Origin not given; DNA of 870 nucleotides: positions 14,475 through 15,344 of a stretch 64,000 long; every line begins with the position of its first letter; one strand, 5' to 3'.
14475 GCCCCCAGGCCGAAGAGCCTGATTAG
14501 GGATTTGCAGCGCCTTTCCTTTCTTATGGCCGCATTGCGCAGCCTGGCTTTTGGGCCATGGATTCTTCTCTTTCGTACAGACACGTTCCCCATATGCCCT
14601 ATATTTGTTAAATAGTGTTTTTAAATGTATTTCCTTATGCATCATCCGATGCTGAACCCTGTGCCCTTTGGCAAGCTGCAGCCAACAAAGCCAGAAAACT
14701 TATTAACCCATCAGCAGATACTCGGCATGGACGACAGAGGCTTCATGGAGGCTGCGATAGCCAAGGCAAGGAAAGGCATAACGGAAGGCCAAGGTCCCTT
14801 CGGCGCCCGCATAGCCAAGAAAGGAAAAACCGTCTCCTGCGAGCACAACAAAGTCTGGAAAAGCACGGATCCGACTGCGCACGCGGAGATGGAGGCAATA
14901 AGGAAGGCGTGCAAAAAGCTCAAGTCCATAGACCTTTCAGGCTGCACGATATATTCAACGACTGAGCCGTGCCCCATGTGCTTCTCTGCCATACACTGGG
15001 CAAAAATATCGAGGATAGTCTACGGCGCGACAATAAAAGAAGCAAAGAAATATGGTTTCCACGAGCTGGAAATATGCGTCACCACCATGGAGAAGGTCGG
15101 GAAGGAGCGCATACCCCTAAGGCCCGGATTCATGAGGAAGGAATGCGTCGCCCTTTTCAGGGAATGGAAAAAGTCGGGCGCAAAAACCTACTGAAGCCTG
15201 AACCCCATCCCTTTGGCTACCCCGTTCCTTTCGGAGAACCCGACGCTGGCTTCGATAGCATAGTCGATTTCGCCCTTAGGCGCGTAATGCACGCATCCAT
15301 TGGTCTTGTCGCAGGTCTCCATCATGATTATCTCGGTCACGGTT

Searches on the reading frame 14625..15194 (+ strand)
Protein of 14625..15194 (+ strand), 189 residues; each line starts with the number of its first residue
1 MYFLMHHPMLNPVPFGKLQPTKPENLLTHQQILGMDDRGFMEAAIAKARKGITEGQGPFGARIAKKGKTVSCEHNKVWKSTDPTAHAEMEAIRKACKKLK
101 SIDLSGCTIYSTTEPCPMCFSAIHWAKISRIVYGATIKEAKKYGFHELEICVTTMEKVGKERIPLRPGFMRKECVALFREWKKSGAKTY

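Call 16: search_protein_families(library=pfam, proteins=[window:14625-15194:+], max_evalue=0.001)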
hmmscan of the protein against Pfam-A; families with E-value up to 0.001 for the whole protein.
window:14625-15194:+ (189 aa): 3 families
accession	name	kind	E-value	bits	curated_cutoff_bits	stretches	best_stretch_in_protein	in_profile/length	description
PF00383.29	dCMP_cyt_deam_1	-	1.9e-26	92.4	25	1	37-134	4-101/102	Cytidine and deoxycytidylate deaminase zinc-binding region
PF14437.12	MafB19-deam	-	1.5e-21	77.2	27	1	35-138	1-104/142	MafB19-like deaminase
PF18750.7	SNAD4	-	0.00098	19.6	27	0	74-124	21-72/130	Secreted Novel AID/APOBEC-like Deaminase 4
